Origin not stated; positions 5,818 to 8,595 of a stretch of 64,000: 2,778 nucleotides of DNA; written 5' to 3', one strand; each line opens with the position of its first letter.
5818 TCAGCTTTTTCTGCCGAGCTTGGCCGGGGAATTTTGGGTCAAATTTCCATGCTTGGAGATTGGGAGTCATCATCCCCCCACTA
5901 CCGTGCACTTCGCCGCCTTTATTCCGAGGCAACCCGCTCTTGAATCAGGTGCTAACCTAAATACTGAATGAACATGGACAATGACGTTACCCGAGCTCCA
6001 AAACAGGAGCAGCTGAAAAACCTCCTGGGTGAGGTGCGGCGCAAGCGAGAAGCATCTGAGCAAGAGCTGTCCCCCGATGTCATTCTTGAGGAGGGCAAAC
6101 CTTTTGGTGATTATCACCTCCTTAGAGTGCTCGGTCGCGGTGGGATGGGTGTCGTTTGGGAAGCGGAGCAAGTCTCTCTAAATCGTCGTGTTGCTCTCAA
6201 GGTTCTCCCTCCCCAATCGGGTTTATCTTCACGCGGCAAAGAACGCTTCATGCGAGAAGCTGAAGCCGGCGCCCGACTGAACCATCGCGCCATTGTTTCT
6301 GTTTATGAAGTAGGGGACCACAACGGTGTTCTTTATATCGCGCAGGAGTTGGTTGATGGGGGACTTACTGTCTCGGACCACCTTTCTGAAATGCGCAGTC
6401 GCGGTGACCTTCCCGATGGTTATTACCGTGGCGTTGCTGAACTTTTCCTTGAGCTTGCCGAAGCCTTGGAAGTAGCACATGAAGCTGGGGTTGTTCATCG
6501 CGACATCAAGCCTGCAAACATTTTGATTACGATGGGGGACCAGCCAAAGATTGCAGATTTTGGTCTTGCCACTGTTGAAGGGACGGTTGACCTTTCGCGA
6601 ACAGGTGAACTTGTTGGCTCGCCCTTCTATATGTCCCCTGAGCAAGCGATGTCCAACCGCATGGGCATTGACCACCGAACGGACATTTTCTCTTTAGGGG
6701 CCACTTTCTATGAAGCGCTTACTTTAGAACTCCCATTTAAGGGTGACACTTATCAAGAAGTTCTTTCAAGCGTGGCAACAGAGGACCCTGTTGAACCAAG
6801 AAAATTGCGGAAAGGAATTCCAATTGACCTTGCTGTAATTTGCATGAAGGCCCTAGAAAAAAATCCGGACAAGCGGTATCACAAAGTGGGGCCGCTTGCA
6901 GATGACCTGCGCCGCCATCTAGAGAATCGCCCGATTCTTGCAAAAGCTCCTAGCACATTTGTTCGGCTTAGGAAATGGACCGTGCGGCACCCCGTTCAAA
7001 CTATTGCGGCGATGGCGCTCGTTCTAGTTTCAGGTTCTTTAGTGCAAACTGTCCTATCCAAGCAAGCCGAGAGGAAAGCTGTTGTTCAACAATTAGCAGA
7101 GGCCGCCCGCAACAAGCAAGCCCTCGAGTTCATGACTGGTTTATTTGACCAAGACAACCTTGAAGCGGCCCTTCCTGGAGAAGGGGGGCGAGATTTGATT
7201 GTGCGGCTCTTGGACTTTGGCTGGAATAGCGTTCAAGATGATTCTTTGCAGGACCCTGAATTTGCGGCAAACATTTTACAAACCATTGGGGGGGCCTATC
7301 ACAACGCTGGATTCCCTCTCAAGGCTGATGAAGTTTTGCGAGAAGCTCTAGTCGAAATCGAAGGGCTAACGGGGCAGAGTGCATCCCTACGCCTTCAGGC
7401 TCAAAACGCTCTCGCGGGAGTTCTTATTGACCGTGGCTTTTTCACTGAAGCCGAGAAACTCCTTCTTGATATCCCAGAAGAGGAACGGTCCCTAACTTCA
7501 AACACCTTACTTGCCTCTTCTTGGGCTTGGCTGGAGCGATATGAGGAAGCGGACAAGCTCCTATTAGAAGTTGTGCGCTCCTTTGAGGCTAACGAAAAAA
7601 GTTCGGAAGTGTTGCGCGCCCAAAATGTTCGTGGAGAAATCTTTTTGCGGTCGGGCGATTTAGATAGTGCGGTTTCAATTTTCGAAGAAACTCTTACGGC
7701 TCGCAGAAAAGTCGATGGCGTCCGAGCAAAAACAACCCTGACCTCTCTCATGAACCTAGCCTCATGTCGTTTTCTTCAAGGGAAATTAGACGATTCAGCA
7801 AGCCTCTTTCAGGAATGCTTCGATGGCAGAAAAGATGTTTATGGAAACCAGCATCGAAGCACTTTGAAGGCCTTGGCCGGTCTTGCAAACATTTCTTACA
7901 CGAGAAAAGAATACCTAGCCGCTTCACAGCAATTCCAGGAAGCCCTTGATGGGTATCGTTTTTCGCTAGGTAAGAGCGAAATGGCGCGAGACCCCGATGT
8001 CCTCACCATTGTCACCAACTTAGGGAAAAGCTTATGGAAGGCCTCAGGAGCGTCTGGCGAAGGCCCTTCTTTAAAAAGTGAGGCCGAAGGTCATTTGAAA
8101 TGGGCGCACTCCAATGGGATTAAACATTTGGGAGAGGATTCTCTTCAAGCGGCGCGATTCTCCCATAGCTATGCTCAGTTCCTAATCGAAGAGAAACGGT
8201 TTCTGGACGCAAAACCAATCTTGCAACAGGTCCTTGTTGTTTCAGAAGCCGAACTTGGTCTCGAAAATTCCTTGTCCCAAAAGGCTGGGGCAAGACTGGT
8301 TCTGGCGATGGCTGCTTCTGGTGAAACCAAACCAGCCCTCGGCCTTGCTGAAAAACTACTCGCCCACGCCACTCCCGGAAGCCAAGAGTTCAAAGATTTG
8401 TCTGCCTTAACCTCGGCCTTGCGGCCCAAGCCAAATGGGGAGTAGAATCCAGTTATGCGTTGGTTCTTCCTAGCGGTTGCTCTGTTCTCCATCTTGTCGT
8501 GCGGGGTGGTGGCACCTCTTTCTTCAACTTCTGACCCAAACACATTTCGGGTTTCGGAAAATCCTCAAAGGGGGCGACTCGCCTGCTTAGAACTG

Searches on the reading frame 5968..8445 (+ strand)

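Call 69: search_protein_families(library=pfam, proteins=[window:5968-8445:+], max_evalue=0.0001)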
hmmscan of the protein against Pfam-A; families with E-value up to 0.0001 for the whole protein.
window:5968-8445:+ (825 aa): 8 families
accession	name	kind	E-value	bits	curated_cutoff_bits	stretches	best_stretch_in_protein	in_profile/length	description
PF00069.31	Pkinase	-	1.5e-40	139.7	31.7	1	49-304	1-252/263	Protein kinase domain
PF07714.23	PK_Tyr_Ser-Thr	-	3.8e-27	95.7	23.1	1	51-303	3-248/258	Protein tyrosine and serine/threonine kinase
PF13424.12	TPR_12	-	8.9e-23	80.7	30.1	2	590-664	2-76/77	Tetratricopeptide repeat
PF13374.12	TPR_10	-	1.9e-18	66.2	27.5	0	590-629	1-40/42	Tetratricopeptide repeat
PF13432.12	TPR_16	-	4.1e-07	30.8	32.7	0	523-578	11-60/65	Tetratricopeptide repeat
PF07719.23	TPR_2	-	2.4e-06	27.7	27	0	594-617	4-27/34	Tetratricopeptide repeat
PF17874.7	TPR_MalT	-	3.9e-05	23.5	45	1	551-660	42-149/336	MalT-like TPR region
PF10602.15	RPN7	-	7.9e-05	22.8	29.6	0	537-661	24-141/174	26S proteasome subunit RPN7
